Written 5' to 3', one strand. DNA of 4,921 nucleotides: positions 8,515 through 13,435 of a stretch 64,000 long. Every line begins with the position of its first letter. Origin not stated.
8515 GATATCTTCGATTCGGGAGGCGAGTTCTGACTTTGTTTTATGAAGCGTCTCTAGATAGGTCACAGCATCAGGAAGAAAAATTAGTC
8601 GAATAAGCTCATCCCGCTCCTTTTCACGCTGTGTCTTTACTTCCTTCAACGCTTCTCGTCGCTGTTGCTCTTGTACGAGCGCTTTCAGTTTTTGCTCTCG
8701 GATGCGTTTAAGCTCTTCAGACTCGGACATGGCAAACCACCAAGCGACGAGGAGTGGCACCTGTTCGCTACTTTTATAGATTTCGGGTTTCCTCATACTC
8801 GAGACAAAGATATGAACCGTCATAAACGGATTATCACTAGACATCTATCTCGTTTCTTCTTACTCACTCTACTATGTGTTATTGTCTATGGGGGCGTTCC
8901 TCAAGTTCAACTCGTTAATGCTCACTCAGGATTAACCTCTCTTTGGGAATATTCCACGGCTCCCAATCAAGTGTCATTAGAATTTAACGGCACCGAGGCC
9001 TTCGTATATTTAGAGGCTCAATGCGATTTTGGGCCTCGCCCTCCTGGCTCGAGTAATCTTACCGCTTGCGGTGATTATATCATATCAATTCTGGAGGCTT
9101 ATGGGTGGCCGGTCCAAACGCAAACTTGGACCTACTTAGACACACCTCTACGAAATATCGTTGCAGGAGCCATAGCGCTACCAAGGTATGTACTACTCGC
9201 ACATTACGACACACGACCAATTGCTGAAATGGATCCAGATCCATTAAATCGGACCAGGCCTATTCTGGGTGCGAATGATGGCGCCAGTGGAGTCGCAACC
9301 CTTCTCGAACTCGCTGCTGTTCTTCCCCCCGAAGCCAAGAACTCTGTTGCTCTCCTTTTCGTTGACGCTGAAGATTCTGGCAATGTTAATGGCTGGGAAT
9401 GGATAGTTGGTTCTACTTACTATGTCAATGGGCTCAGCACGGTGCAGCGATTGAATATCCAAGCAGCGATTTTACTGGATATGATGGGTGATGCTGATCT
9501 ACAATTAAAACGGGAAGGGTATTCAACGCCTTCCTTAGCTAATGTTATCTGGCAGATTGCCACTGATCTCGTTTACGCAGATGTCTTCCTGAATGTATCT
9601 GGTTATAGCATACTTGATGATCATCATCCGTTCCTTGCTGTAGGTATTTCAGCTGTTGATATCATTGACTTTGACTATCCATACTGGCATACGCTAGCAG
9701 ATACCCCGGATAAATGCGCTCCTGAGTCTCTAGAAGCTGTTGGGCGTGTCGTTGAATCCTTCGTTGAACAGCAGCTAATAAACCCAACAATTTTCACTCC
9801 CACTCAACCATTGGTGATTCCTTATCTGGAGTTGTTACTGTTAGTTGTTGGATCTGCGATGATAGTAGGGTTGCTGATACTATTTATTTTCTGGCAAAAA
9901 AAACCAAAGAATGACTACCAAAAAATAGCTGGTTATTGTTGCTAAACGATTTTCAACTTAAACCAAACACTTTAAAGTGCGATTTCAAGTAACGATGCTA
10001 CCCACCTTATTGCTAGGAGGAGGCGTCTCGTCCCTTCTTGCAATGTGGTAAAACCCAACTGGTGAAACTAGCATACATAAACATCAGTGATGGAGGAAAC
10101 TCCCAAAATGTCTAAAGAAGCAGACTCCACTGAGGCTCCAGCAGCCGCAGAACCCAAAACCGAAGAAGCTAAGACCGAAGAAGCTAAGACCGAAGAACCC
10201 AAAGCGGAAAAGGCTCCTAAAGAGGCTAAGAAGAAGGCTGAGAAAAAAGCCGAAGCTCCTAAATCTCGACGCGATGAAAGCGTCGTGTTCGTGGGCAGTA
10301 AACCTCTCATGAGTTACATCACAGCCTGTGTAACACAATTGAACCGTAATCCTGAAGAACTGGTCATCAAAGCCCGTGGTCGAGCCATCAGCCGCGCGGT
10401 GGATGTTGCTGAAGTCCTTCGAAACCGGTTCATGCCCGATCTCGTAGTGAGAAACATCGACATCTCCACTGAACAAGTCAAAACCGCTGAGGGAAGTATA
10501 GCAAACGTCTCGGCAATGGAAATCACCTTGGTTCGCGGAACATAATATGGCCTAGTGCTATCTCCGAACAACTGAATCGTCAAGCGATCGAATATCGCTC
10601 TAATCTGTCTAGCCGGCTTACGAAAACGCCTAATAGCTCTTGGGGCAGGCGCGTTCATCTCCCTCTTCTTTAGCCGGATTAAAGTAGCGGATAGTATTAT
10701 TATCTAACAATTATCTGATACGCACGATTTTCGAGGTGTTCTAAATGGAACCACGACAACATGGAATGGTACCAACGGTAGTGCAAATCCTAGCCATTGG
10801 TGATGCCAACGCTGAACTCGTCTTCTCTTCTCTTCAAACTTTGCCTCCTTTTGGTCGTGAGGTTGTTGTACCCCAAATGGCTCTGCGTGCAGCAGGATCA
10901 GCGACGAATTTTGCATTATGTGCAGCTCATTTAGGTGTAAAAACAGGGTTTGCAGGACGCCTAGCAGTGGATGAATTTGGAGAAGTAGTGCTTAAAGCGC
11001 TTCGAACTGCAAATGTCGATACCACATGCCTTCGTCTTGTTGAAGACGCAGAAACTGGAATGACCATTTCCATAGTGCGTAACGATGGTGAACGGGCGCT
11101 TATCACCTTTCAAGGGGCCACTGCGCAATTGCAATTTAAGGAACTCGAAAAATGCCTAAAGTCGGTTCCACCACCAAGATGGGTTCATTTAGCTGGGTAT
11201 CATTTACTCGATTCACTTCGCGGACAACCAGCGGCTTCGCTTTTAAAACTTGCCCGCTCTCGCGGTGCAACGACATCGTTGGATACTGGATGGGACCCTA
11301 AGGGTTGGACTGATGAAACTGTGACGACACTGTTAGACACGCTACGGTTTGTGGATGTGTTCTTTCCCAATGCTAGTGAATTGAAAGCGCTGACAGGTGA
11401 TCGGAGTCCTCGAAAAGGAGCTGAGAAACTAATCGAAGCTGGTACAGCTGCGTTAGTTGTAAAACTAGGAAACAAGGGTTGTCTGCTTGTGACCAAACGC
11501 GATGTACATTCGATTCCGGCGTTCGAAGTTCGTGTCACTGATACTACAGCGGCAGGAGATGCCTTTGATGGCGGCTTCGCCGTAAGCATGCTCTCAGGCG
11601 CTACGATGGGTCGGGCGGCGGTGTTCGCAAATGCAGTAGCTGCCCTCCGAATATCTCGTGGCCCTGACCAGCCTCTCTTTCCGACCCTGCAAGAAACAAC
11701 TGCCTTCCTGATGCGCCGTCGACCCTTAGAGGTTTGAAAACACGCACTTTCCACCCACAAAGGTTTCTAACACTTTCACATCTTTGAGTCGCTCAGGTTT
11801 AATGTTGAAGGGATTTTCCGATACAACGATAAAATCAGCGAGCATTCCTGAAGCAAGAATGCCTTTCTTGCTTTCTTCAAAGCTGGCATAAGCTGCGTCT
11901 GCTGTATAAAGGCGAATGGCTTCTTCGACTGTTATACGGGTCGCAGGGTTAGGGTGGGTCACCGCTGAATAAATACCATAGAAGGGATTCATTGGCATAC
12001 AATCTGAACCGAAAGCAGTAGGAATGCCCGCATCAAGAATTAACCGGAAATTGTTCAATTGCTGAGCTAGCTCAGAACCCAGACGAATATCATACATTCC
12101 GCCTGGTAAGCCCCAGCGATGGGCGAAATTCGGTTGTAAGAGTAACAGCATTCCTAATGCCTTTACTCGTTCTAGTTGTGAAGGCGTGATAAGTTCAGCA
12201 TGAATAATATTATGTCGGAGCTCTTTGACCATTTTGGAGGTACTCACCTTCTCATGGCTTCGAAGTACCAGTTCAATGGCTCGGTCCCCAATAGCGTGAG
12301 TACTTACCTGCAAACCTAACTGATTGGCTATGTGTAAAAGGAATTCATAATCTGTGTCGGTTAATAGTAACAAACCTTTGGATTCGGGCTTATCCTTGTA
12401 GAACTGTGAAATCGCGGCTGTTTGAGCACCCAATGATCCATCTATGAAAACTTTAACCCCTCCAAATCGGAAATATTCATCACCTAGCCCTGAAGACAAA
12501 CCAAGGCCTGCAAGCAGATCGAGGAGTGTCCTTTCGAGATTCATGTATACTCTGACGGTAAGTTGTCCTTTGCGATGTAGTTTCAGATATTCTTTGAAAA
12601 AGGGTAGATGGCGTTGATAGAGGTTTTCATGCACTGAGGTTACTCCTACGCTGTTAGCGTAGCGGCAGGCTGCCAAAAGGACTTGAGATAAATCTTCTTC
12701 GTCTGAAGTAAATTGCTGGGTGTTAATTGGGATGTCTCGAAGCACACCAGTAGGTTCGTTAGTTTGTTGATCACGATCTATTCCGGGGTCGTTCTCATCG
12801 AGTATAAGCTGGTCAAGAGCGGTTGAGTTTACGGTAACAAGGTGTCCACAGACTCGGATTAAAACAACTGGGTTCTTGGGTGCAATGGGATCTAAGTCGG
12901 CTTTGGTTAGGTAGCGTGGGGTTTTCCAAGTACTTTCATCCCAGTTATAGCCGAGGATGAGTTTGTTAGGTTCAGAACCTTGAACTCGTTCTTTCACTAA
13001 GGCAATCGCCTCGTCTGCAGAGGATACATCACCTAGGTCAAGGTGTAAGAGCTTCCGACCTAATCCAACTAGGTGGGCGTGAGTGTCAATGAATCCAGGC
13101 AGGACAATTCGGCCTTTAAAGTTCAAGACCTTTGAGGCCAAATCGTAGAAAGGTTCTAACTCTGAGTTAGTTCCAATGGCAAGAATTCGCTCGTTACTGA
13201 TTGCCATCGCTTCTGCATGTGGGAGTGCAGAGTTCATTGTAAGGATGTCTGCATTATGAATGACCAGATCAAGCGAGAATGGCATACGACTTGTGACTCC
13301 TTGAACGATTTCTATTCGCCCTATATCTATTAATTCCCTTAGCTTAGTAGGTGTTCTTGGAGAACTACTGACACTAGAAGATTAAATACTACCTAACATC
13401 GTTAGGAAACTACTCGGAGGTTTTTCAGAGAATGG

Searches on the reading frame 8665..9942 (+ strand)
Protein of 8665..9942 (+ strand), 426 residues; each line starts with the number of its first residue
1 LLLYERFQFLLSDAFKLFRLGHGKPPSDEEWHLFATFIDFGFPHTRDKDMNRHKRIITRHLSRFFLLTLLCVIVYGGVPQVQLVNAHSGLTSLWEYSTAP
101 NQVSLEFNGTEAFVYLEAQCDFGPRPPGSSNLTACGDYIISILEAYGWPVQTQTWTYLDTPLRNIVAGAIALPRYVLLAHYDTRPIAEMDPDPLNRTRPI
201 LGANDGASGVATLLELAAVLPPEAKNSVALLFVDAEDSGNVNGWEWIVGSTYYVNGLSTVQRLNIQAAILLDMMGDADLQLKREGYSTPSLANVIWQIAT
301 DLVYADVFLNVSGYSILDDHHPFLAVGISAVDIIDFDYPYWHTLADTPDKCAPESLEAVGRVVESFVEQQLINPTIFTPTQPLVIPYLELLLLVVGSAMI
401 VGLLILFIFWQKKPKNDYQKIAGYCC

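Call 33: search_protein_families(library=pfam, proteins=[window:8665-9942:+], max_evalue=0.001)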
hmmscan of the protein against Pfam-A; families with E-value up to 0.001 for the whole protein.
window:8665-9942:+ (426 aa): 1 family
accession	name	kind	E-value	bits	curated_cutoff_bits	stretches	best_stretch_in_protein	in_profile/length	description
PF04389.22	Peptidase_M28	-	7.9e-31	107.7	21.3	1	175-366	15-192/193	Peptidase family M28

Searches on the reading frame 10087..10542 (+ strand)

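Call 33: search_protein_families(library=pfam, proteins=[window:10087-10542:+], max_evalue=0.001)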
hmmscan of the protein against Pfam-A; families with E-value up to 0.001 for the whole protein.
window:10087-10542:+ (152 aa): 1 family
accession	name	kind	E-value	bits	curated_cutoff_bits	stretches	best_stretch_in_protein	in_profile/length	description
PF01918.27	Alba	-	1.3e-19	70.1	25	1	66-127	2-65/66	Alba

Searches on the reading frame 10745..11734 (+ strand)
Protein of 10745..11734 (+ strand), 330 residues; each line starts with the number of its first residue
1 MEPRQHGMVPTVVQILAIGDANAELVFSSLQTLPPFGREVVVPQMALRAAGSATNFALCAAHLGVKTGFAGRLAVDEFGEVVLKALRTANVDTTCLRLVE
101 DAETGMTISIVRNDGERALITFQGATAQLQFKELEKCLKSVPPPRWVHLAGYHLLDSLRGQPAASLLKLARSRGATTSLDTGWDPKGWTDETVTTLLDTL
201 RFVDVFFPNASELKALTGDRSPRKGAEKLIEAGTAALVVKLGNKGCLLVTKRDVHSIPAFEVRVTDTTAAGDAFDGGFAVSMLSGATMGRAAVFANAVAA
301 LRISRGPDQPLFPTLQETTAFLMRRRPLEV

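Call 33: search_protein_families(library=pfam, proteins=[window:10745-11734:+], max_evalue=0.001)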
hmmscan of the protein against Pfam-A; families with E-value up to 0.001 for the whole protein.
window:10745-11734:+ (330 aa): 2 families
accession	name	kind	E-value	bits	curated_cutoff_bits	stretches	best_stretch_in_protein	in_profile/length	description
PF00294.29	PfkB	-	9.3e-54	183.2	25.8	1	15-309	4-296/302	pfkB family carbohydrate kinase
PF25270.1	Khk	-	0.00033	20.4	35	1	239-319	282-359/365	Prokaryotic ketohexokinase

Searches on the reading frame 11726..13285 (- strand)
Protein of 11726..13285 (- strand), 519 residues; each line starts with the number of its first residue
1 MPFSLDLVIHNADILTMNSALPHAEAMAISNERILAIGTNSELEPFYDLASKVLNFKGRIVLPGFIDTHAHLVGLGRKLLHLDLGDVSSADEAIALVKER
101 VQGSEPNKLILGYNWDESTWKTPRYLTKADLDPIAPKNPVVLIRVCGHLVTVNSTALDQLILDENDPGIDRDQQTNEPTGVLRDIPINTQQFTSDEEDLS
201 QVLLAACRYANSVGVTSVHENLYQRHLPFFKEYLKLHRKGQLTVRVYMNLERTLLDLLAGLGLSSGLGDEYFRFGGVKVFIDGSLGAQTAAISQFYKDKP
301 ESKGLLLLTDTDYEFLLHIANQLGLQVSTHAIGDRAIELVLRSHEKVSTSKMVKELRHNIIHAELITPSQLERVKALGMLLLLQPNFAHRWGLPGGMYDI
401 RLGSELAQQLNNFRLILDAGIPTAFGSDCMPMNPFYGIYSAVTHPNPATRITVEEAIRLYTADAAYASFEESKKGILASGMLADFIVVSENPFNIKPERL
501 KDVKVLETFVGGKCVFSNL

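Call 33: search_protein_families(library=pfam, proteins=[window:11726-13285:-], max_evalue=0.001)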
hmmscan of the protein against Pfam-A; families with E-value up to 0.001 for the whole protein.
window:11726-13285:- (519 aa): 2 families
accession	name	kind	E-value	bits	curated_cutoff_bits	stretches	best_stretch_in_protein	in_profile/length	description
PF07969.17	Amidohydro_3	-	1.3e-96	325.3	29.7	1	53-516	2-472/472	Amidohydrolase family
PF01979.26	Amidohydro_1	-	8.6e-15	55.2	25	1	310-515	146-345/345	Amidohydrolase family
